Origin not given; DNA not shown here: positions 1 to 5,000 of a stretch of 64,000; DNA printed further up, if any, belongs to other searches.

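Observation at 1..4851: Giant secreted protein built from about 30 tandem 44-aa six-cysteine modules, which I do not recognise as any named domain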

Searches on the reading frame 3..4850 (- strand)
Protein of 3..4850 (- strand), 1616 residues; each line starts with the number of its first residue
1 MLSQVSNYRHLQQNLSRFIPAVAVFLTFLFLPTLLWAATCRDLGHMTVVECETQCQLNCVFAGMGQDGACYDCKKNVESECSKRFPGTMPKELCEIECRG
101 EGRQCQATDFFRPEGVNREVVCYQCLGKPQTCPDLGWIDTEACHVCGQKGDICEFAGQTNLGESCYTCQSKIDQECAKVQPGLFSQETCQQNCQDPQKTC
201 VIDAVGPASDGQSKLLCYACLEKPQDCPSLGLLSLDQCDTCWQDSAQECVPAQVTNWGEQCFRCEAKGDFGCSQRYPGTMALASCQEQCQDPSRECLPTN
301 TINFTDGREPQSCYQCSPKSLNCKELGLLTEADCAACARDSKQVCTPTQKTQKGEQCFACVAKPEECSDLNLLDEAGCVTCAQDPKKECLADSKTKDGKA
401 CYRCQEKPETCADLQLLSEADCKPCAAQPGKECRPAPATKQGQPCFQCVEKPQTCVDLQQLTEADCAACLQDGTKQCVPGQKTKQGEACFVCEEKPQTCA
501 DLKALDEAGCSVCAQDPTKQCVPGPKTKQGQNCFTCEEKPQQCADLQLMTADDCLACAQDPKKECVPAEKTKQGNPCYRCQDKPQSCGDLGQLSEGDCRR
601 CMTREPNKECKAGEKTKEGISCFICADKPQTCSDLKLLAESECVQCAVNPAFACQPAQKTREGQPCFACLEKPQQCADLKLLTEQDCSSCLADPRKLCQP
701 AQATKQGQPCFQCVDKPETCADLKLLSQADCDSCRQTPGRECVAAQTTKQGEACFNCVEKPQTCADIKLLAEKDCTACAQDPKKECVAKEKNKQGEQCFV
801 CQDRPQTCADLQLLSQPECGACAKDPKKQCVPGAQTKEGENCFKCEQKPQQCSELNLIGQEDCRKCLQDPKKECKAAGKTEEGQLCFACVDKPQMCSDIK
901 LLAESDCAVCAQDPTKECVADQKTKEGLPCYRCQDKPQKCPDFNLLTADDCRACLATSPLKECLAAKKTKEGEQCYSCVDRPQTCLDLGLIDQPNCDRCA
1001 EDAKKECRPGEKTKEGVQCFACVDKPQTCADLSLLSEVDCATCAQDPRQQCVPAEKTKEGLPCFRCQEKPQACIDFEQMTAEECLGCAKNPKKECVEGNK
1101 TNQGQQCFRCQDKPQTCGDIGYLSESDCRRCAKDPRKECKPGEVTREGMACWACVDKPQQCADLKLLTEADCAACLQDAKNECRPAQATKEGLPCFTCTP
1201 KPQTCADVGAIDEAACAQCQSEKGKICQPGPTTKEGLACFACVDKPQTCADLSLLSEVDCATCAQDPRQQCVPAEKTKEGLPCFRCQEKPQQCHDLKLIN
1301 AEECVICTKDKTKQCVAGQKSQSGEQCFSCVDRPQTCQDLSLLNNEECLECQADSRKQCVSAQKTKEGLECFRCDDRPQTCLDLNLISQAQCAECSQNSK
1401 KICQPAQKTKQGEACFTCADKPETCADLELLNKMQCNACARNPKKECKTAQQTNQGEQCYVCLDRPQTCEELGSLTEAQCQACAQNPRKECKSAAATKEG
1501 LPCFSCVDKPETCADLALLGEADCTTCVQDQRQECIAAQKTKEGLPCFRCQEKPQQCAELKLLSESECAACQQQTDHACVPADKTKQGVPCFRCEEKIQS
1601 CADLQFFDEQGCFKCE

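Call 6: search_protein_families(library=pfam, proteins=[window:3-4850:-], max_evalue=10)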
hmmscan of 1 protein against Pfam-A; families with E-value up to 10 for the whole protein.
window:3-4850:- (1616 aa): 2 families
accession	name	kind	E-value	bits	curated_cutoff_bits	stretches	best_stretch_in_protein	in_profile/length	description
PF00705.23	PCNA_N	-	0.037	14.2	20.3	1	1349-1421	35-107/127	Proliferating cell nuclear antigen, N-terminal domain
PF25590.1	DUF7936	-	0.084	14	27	0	1067-1092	48-73/103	Domain of unknown function (DUF7936)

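Call 7: search_protein_families(library=ncbifam, proteins=[window:3-4850:-], max_evalue=10)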
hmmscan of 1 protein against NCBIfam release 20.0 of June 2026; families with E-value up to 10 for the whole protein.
window:3-4850:- (1616 aa): 1 family
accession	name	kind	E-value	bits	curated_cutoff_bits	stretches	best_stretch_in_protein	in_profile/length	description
TIGR00590.1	pcna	equivalog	0.26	10.7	99.1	1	1346-1411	32-97/259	proliferating cell nuclear antigen (pcna)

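Call 11: find_homologous_proteins(query=window:3-4850:-)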
Query window:3-4850:- (1616 aa): 1 proteins with E <= 0.001 among 2068 candidates.
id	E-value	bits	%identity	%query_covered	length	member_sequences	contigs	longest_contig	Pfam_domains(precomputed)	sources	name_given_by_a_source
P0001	1.6e-5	41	23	75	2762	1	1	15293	PF00082.28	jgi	-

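Call 30: list_cluster_members(proteins=[P0001, P0002, P0003, P0005, P0007, P0009, P0010, P0015, P0017, P0023])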
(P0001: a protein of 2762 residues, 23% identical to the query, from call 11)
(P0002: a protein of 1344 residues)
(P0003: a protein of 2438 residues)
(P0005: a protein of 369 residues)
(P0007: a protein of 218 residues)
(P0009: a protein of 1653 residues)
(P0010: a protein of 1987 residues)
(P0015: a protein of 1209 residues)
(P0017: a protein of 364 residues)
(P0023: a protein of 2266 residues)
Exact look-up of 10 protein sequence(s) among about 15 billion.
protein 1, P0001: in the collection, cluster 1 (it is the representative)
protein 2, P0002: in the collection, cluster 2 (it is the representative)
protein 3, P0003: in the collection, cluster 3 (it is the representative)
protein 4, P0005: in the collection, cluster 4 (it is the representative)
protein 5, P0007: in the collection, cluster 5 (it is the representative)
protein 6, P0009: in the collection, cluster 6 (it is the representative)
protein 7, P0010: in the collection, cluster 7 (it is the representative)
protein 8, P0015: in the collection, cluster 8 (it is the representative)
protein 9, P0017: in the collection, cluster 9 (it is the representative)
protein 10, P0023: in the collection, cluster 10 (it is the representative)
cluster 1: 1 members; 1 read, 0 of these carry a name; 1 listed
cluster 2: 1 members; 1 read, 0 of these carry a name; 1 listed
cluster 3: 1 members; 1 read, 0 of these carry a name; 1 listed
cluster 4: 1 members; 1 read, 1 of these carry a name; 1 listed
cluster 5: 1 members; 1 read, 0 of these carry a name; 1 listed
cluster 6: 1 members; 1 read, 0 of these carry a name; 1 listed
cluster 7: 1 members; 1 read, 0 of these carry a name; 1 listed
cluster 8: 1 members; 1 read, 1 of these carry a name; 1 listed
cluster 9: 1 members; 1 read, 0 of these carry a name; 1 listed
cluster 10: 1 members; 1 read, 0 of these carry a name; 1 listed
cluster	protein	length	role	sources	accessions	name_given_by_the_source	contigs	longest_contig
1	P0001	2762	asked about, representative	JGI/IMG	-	-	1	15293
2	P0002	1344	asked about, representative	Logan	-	-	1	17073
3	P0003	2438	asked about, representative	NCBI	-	-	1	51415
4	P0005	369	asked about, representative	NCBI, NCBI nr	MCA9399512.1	MAG: hypothetical protein KC618_07170, partial [Candidatus Omnitrophica bacterium] | hypothetical protein [Candidatus Omnitrophota bacterium]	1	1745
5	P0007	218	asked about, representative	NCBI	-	-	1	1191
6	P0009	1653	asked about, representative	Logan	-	-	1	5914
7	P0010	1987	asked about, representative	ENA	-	-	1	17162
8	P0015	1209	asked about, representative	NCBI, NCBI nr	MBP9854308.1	MAG: S8 family serine peptidase [Candidatus Omnitrophica bacterium] | S8 family serine peptidase [Candidatus Omnitrophota bacterium]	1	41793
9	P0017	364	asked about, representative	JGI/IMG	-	-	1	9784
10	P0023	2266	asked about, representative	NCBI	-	-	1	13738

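Call 33: find_related_loci(query=window:3-4850:-, collection=genome_contigs, flank=10000)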
Query window:3-4850:- (1616 aa) in genome_contigs; peptide patterns used: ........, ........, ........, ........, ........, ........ (x = any residue, [..] = any of these).
37 stretches matched a pattern, but none encodes a relative of the query by tblastn (E <= 1e-3).

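Call 60: find_encoding_contigs(protein=P0001, flank=10000, max_places=2)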
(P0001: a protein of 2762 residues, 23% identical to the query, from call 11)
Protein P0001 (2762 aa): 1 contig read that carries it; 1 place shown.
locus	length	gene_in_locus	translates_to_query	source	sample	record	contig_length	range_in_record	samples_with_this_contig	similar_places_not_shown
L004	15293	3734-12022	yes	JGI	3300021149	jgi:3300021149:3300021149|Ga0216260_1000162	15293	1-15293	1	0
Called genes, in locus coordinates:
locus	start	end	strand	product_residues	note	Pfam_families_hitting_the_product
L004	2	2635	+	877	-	?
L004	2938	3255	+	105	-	PF06296:RelE (weak)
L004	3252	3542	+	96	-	PF12844:HTH_19 (faint), PF01381:HTH_3 (weak)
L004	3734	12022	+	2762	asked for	PF00082:Peptidase_S8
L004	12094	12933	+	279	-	PF00561:Abhydrolase_1, PF12146:Hydrolase_4, PF12697:Abhydrolase_6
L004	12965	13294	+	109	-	PF05635:23S_rRNA_IVP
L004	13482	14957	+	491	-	PF00370:FGGY_N, PF02782:FGGY_C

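Call 91: search_solved_structures(query=window:3-4850:-, max_evalue=1)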
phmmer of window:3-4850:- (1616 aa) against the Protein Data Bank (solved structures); distinct sequences matched with E-value up to 1: 1.
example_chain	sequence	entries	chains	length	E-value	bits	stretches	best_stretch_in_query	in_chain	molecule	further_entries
4hk1_A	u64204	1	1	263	0.45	10.8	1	1350-1430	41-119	Proliferating cell nuclear antigen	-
